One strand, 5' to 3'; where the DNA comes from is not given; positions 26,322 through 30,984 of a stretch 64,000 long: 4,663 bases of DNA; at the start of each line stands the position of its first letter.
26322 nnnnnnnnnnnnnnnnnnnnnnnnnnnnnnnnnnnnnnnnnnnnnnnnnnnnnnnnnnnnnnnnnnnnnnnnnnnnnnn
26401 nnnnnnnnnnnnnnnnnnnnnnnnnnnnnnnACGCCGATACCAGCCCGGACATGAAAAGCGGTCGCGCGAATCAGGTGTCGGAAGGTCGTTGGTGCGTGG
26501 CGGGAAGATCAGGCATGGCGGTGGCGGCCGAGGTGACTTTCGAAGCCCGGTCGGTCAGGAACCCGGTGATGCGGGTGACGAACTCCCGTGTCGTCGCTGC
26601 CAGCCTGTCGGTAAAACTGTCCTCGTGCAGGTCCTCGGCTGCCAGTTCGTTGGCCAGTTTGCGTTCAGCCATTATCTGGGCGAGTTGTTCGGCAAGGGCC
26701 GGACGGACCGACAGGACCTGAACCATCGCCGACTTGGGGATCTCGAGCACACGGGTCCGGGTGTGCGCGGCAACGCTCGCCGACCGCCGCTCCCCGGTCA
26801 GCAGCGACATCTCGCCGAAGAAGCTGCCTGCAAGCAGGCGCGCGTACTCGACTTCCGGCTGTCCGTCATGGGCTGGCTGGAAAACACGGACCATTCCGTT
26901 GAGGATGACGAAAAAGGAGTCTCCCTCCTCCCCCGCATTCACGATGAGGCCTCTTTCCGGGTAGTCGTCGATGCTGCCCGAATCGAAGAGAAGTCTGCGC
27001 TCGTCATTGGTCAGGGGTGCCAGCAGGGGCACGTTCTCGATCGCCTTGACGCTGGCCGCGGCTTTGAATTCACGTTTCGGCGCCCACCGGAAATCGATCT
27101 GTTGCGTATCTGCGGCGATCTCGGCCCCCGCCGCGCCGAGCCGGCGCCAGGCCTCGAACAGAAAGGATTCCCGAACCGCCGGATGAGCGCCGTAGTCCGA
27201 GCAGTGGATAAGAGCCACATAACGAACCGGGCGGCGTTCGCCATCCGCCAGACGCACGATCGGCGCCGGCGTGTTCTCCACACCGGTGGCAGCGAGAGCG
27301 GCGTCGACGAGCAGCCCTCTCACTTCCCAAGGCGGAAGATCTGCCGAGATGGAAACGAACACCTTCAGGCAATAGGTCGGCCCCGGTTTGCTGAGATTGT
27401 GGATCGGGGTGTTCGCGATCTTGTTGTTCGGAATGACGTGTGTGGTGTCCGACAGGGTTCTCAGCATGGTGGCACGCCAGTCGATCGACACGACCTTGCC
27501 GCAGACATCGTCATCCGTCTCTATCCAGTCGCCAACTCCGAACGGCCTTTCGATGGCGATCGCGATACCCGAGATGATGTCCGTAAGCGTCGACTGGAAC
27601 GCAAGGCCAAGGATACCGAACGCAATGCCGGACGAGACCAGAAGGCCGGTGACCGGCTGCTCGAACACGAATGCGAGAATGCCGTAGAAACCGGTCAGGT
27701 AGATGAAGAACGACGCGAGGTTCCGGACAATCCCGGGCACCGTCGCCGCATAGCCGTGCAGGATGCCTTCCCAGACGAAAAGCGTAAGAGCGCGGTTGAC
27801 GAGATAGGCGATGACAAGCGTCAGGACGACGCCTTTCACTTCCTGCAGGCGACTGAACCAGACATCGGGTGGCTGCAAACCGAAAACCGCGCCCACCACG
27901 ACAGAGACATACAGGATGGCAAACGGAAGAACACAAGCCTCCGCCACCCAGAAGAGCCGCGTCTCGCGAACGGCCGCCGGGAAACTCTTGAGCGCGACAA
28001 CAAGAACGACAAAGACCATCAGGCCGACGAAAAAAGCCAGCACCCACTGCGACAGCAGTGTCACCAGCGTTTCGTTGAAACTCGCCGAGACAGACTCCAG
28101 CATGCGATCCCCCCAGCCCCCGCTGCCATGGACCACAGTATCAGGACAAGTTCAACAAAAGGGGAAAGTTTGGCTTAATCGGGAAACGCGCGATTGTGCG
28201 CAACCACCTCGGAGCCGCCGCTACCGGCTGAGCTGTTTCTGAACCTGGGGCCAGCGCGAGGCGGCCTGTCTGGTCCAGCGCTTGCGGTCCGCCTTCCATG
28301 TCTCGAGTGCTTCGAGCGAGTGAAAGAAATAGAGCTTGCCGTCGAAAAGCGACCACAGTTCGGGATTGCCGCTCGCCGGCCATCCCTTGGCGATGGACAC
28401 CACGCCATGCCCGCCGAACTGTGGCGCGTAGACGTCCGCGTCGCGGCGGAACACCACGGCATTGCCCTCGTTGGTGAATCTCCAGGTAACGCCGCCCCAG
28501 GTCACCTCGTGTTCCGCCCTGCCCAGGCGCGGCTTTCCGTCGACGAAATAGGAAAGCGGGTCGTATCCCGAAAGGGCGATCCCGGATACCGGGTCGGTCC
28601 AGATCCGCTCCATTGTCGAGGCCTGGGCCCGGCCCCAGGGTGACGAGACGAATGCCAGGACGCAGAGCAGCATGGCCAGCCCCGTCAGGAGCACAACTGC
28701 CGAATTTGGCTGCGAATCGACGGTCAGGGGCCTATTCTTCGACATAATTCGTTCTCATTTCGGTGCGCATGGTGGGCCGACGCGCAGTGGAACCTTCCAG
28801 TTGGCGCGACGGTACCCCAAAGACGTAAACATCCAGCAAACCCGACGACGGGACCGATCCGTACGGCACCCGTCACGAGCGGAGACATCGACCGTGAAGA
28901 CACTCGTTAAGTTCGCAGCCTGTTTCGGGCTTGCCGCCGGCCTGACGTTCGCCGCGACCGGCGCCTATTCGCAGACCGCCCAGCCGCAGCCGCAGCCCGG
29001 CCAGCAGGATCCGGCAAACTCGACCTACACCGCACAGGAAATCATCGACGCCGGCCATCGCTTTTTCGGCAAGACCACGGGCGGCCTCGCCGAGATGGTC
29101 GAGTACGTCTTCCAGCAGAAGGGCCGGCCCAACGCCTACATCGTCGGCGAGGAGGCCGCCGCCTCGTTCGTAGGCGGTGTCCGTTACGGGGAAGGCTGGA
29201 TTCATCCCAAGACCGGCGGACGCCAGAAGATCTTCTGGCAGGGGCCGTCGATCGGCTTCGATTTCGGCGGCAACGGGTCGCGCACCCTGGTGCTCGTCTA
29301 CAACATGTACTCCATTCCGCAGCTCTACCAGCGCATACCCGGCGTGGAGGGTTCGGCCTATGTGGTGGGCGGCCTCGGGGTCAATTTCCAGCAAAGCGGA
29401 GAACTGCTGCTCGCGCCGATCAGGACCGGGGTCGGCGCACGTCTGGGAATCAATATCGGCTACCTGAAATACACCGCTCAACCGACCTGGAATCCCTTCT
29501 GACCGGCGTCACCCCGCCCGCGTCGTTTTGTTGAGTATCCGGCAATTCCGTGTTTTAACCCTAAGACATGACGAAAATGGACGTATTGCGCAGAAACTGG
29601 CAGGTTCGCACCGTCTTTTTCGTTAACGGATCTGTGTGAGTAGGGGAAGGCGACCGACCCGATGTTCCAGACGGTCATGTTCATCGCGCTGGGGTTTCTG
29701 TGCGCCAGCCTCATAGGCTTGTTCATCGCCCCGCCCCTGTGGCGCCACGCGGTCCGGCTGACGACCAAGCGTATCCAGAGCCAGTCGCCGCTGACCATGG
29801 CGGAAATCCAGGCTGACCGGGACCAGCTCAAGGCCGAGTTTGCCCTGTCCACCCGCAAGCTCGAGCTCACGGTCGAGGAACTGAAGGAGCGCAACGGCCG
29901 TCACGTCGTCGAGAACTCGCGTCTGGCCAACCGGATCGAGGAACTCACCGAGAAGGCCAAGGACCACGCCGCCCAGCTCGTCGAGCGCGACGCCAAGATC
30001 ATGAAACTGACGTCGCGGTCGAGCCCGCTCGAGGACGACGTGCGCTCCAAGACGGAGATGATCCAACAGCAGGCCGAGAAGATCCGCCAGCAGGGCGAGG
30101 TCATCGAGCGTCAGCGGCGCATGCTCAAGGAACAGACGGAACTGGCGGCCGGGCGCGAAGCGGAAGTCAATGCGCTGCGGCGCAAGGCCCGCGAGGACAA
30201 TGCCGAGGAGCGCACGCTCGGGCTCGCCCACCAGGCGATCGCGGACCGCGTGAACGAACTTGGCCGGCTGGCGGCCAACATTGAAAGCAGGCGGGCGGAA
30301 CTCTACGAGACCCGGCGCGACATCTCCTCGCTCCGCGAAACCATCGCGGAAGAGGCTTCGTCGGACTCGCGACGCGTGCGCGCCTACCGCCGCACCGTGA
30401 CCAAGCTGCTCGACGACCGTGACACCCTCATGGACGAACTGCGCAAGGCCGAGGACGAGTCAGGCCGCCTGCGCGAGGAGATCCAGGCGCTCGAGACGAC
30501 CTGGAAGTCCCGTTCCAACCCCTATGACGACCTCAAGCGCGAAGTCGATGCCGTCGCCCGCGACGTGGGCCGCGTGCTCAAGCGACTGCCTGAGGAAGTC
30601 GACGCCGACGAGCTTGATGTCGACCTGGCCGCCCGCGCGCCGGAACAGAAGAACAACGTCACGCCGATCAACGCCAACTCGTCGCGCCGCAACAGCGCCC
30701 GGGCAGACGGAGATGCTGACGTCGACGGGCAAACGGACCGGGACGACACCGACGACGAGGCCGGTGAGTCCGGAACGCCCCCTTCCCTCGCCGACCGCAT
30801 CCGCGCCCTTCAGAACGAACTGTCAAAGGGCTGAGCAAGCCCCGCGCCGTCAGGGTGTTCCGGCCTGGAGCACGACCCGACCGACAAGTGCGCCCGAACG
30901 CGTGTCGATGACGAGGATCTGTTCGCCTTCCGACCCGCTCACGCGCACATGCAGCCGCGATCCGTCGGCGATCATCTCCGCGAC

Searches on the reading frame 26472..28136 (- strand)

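Call 3: search_protein_families(library=pfam, proteins=[window:26472-28136:-])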
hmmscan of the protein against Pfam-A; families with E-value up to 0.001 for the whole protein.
window:26472-28136:- (554 aa): 2 families
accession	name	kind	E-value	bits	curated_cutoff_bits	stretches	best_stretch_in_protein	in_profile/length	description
PF00924.24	MS_channel_2nd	-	4.5e-19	68.8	20.2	1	183-250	2-68/68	Mechanosensitive ion channel, beta-domain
PF00027.35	cNMP_binding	-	5.1e-19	68.5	27.5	1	392-475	4-86/89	Cyclic nucleotide-binding domain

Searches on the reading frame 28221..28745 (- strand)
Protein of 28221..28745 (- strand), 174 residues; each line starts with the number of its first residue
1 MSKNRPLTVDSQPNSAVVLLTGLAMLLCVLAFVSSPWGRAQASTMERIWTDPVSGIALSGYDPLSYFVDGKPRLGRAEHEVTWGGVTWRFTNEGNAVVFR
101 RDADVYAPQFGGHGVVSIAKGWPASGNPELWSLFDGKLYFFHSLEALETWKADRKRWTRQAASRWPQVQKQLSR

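Call 42: search_protein_families(library=ncbifam, proteins=[window:28221-28745:-])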
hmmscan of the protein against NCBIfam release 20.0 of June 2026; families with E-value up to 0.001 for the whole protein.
window:28221-28745:- (174 aa): 1 family
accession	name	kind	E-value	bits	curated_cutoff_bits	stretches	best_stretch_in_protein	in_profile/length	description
NF041384.1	YHS_seleno_dom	subfamily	1.1e-29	102.9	70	1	56-167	2-113/113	YHS domain-containing (seleno)protein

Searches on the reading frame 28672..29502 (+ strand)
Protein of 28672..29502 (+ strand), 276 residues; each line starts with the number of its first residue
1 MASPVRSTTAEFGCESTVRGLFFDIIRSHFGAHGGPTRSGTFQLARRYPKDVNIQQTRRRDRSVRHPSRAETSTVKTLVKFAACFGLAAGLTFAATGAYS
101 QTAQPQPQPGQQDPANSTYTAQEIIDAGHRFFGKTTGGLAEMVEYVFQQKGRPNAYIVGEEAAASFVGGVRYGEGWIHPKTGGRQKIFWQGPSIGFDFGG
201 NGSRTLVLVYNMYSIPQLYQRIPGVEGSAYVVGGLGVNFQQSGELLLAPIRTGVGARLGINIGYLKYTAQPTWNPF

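Call 42: search_protein_families(library=ncbifam, proteins=[window:28672-29502:+])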
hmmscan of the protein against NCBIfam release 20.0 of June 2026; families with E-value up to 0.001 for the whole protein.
window:28672-29502:+ (276 aa): 0 families

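Call 56: search_protein_families(library=pfam, proteins=[window:28672-29502:+], max_evalue=0.00001)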
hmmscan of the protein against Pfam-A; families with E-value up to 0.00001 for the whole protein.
window:28672-29502:+ (276 aa): 1 family
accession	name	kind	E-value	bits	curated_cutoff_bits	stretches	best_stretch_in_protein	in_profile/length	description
PF06577.17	EipA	-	3.3e-70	235.4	30.8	1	118-276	2-160/160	Envelope integrity protein A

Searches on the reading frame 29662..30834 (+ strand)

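Call 42: search_protein_families(library=ncbifam, proteins=[window:29662-30834:+])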
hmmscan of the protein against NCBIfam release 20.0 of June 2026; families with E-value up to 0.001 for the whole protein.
window:29662-30834:+ (390 aa): 4 families
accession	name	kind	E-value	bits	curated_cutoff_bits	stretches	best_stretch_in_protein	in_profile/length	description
TIGR02168.1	SMC_prok_B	equivalog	3.2e-08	31.8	567.35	1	45-319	687-964/1181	chromosome segregation protein SMC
NF045487.1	ASRP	equivalog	0.0001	21.1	300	1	168-302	119-251/593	archaea-specific SMC-related protein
TIGR02169.1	SMC_prok_A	equivalog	0.00014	19.8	729.4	0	137-342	236-439/1165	chromosome segregation protein SMC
TIGR04523.1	Mplasa_alph_rch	subfamily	0.00018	19.6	270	1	66-283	339-556/745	helix-rich protein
